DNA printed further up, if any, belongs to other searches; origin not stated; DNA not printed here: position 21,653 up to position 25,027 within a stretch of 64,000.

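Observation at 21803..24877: DEAH helicase fused to six ~80-aa tandem repeats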

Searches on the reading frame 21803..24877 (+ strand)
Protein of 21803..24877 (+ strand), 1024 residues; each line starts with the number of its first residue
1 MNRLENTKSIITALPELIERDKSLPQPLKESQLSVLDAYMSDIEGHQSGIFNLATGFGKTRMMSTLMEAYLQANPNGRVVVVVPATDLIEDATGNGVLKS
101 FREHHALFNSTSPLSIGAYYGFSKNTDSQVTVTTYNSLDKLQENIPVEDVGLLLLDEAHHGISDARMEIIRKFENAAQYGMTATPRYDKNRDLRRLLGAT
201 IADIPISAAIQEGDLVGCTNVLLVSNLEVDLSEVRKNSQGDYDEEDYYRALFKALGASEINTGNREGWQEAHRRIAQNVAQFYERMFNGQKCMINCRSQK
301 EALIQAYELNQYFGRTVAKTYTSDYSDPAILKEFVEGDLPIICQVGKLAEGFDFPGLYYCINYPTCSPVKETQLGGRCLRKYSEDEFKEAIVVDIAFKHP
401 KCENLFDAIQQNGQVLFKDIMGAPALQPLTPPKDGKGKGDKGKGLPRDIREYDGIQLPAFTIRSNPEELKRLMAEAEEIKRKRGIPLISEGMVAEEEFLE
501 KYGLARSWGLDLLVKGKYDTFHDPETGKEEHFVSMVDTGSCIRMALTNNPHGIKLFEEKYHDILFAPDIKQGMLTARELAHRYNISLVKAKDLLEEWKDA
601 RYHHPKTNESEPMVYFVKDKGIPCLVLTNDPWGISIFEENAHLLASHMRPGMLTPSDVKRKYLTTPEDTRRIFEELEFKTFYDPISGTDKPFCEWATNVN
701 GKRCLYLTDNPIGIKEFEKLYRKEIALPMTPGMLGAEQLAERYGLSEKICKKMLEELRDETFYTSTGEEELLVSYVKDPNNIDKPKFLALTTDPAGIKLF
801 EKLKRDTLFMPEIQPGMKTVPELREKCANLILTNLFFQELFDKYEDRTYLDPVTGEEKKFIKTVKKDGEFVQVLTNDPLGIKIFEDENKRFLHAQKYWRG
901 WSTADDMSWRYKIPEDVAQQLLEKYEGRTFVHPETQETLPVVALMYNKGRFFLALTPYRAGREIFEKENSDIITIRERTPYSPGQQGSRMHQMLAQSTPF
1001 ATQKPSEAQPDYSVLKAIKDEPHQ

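Call 3: search_protein_families(library=pfam, proteins=[window:21803-24877:+], max_evalue=1)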
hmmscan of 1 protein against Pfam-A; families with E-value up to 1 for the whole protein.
window:21803-24877:+ (1024 aa): 9 families
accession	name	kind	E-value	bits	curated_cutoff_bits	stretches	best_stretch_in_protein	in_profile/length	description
PF04851.21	ResIII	-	1.7e-23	83.8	22.5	1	28-186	4-163/164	Type III restriction enzyme, res subunit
PF18766.7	SWI2_SNF2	-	1.2e-09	38.7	26.7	1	41-219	11-189/221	SWI2/SNF2 ATPase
PF00270.35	DEAD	-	2.7e-09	37.4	26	1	47-188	15-162/167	DEAD/DEAH box helicase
PF00176.29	SNF2-rel_dom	-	5.1e-05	23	24.9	1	44-197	14-175/290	SNF2-related domain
PF13401.12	AAA_22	-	0.00021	22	27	1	55-176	14-110/130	AAA domain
PF00271.37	Helicase_C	-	0.0012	19.5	23.5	1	288-380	14-108/110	Helicase conserved C-terminal domain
PF08280.17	HTH_Mga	-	0.02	15.3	23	0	738-760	24-46/59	M protein trans-acting positive regulator (MGA) HTH domain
PF02082.26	Rrf2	-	0.027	15.1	30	0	732-762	22-52/132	Iron-dependent Transcriptional regulator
PF04157.22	EAP30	-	0.16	12.1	26.8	0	732-760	184-212/219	EAP30/Vps36 family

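Call 4: search_protein_families(library=ncbifam, proteins=[window:21803-24877:+], max_evalue=1)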
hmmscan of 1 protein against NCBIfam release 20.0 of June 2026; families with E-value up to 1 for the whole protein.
window:21803-24877:+ (1024 aa): 7 families
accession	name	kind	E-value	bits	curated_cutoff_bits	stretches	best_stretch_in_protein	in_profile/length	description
NF046051.1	restrict_EcoAI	equivalog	1.1e-09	37.2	550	1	45-310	176-432/768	EcoAI/FtnUII family type I restriction enzme subunit R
TIGR04095.1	dnd_restrict_1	equivalog_domain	1.8e-09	37.1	600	1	44-399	22-399/451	DNA phosphorothioation system restriction enzyme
NF010337.0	PRK13766.1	equivalog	6.9e-05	21.1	610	1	49-191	33-179/781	Hef nuclease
NF008521.0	PRK11448.1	equivalog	0.00025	19.2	729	1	41-166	427-558/1123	type I restriction-modification system endonuclease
NF008252.0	PRK11027.1-2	equivalog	0.00082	19.5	135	0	848-868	50-70/119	hypothetical protein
TIGR03117.2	cas_csf4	equivalog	0.0036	15.5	400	1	29-90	130-190/800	type IV CRISPR-associated DEAD/DEAH-box helicase Csf4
TIGR00348.1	hsdR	subfamily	0.013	14.1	284.55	1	46-213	267-440/674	HsdR family type I site-specific deoxyribonuclease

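Call 9: search_protein_families(library=padloc, proteins=[window:21803-24877:+], max_evalue=0.1)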
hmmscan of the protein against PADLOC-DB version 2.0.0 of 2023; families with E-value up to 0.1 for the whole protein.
window:21803-24877:+ (1024 aa): 22 families
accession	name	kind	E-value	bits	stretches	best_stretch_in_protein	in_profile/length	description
PDLC02707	PbeA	-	2.4e-14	50.9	1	43-400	265-634/672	PbeA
PDLC02706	PbeA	-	6.6e-14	49.4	2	36-188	275-436/722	PbeA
PDLC02703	PbeA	-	1.4e-11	41.8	1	40-395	255-613/626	PbeA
PDLC02704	PbeA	-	6.4e-09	32.8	1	43-217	267-454/682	PbeA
PDLC03049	REase_I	-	1.4e-07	27.9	1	44-243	185-378/807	Type I restriction enzyme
PDLC03047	REase_I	-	3e-06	23.2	1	49-207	366-513/1107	Type I restriction enzyme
PDLC01439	typeIV_DinG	-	5.2e-06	23.4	1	272-356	390-471/575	CAS-IV-A; associated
PDLC03658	mREase_IV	-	0.0002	17.2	1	290-391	452-555/953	Type IV methyl-directed restriction enzyme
PDLC01730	typeIV_DinG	-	0.00045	16.6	1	17-90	112-182/802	Csf4_1_IVA1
PDLC03042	REase_I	-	0.0005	15.5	1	43-162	461-580/1170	Type I restriction enzyme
PDLC00186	HamB1|HamB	-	0.00057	16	1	55-160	170-274/864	DEAD-box helicase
PDLC00176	HamB1|HamB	-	0.00066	15.8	1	51-165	156-271/845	DEAD-box helicase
PDLC03048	REase_I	-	0.0025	14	1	128-203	345-424/976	Type I restriction enzyme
PDLC03046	REase_I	-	0.004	13.1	1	152-192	413-454/1025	Type I restriction enzyme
PDLC01321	typeIV_DinG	-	0.0051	13.7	1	43-91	13-61/559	CAS-IV-A; associated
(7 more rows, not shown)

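Call 10: search_protein_families(library=phrogs, proteins=[window:21803-24877:+], max_evalue=0.1)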
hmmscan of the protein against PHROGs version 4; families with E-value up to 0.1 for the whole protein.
window:21803-24877:+ (1024 aa): 10 families
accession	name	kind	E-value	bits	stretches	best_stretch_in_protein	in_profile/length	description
phrog_16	-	DNA, RNA and nucleotide metabolism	9.8e-48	164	1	35-409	280-613/986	DNA helicase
phrog_16259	-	DNA, RNA and nucleotide metabolism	5.1e-10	40.1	1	50-169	136-244/330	DNA helicase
phrog_62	-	DNA, RNA and nucleotide metabolism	1.8e-05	23.4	1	39-185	708-849/1881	DNA helicase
phrog_9690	-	DNA, RNA and nucleotide metabolism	6.2e-05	23.2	1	123-219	15-113/306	DNA helicase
phrog_6819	-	DNA, RNA and nucleotide metabolism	6.2e-05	22.6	1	54-167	44-152/645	Holliday junction branch migration helicase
phrog_3830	-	unknown function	0.00015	21.1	1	131-308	373-563/1032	-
phrog_2488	-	DNA, RNA and nucleotide metabolism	0.0045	16.8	0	29-82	20-77/579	DNA helicase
phrog_16694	-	unknown function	0.0096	14.9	0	44-162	292-413/1010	-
phrog_6610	-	unknown function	0.066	14.3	0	729-753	39-63/122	-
phrog_32831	-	unknown function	0.078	13.9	0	750-770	7-27/41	-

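Call 14: find_related_loci(query=window:21803-24877:+, collection=genome_contigs, flank=10000)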
Query window:21803-24877:+ (1024 aa) in genome_contigs; peptide patterns used: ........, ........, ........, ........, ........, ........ (x = any residue, [..] = any of these).
26 stretches matched a pattern, but none encodes a relative of the query by tblastn (E <= 1e-3).

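Call 24: find_encoding_contigs(protein=window:21803-24877:+, flank=10000, max_places=4)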
Protein window:21803-24877:+ (1024 aa): 3 contigs read that carry it; 2 places shown.
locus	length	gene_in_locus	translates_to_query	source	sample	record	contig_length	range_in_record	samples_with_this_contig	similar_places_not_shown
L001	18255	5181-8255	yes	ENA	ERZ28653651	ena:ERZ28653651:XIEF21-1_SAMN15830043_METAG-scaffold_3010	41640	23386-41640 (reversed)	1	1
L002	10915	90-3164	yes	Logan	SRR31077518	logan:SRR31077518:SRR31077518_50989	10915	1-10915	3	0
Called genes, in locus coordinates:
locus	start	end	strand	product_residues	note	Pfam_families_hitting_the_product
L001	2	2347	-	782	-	?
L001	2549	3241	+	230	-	-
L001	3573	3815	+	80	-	-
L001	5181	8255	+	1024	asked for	PF00270:DEAD, PF04851:ResIII, PF18766:SWI2_SNF2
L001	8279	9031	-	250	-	-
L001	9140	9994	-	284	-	PF02457:DAC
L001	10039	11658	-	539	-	PF14264:Glucos_trans_II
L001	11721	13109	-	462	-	PF00512:HisKA, PF02518:HATPase_c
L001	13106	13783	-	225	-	PF00072:Response_reg, PF00486:Trans_reg_C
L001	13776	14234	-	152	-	-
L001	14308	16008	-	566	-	PF00515:TPR_1 (faint), PF07719:TPR_2 (faint), PF13414:TPR_11 (faint), PF13428:TPR_14 (faint), PF13844:Glyco_transf_41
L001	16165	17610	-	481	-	-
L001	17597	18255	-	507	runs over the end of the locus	PF01266:DAO (faint), PF01593:Amino_oxidase, PF03486:HI0933_like (faint), PF07992:Pyr_redox_2 (faint), PF13450:NAD_binding_8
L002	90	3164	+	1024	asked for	PF00270:DEAD, PF04851:ResIII, PF18766:SWI2_SNF2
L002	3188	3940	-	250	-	-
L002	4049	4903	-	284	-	PF02457:DAC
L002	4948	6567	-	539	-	PF14264:Glucos_trans_II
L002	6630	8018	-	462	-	PF00512:HisKA, PF02518:HATPase_c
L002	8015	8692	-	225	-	PF00072:Response_reg, PF00486:Trans_reg_C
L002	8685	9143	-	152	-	-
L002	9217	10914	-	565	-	?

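Call 45: find_related_loci(query=A3, collection=genome_contigs, flank=10000)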
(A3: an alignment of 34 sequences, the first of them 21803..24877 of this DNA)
Query A3 (1024 aa) in genome_contigs; peptide patterns used: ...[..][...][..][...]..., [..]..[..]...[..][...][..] (x = any residue, [..] = any of these).
600 stretches matched a pattern (row limit reached: there are more); 31 encode a relative of the query (tblastn E <= 1e-3); 31 distinct loci.
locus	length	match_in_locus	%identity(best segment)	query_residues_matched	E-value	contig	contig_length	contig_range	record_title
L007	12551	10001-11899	40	28-658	6e-124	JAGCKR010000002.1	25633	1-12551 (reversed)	MAG: Alphaproteobacteria bacterium isolate RGIG9879 Yak_Rectum-4__c42783, whole genome shotgun sequence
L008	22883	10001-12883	36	1-960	2e-163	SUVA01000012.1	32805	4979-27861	MAG: Alphaproteobacteria bacterium isolate SIG60 NODE_28200_length_32805_cov_3.180366, whole genome shotgun sequence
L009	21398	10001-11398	31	4-469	4e-57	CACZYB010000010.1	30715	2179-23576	MAG: uncultured proteobacterium isolate RUG13061 genome assembly, contig: RUG13061_asm_10, whole genome shotgun sequence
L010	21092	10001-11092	33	51-428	7e-51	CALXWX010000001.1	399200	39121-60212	MAG: uncultured Alphaproteobacteria bacterium isolate BRZ_EC__bin9 genome assembly, contig: BRZ_EC__NODE_9_length_399200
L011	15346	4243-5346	32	51-428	1e-44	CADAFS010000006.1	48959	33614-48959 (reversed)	MAG: uncultured proteobacterium isolate RUG13256 genome assembly, contig: RUG13256_asm_6, whole genome shotgun sequence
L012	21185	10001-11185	32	26-426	2e-43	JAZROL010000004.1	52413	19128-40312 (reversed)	MAG: Candidatus Enterousia sp. isolate T1900045392_YK20190082.MAGScoT_cleanbin_000031 SGB_6938_k141_3525333, whole genom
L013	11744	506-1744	31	28-476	3e-42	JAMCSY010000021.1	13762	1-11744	MAG: Patescibacteria group bacterium isolate FK_Sedi_A_Bin.193 NODE_11051_length_13762_cov_11.491, whole genome shotgun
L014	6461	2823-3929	29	51-428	1e-40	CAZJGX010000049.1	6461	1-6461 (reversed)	MAG TPA_asm: uncultured Muribaculaceae bacterium isolate SRP199465_co1_153 genome assembly, contig: NODE_33606_length_64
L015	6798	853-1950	32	3-395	3e-40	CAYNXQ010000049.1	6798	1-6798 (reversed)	MAG TPA_asm: uncultured Gammaproteobacteria bacterium isolate SRP193066_co2_32 genome assembly, contig: NODE_5796_length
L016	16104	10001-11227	29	28-482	5e-38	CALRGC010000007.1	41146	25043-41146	MAG: Candidatus Magasanikbacteria bacterium isolate Ike-150m-44 genome assembly, contig: Ike-150-c382, whole genome shot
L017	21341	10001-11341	28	28-508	7e-37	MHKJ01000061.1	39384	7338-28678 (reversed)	MAG: Candidatus Kerfeldbacteria bacterium RIFOXYC2_FULL_38_9 rifoxyc2_full_scaffold_634, whole genome shotgun sequence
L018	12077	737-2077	27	28-514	7e-31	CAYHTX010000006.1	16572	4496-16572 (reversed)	MAG TPA_asm: uncultured Gammaproteobacteria bacterium isolate ERP119705_co15_524 genome assembly, contig: NODE_3605_leng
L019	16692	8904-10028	27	26-444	1e-23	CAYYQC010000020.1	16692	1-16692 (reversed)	MAG TPA_asm: uncultured Gammaproteobacteria bacterium isolate SRP286056_co2_552 genome assembly, contig: NODE_5398_lengt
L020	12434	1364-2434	28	28-398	3e-22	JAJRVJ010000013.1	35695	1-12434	MAG: Patescibacteria group bacterium isolate Dive96_bin10.367 k141_1064315, whole genome shotgun sequence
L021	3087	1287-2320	32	28-426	8e-17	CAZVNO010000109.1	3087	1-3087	MAG TPA_asm: uncultured Gammaproteobacteria bacterium isolate SRP286056_co3_9 genome assembly, contig: NODE_54540_length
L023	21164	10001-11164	28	4-419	9e-26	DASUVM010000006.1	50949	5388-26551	MAG TPA_asm: Candidatus Saccharimonadales bacterium isolate SMAG_U1815 k141_160272, whole genome shotgun sequence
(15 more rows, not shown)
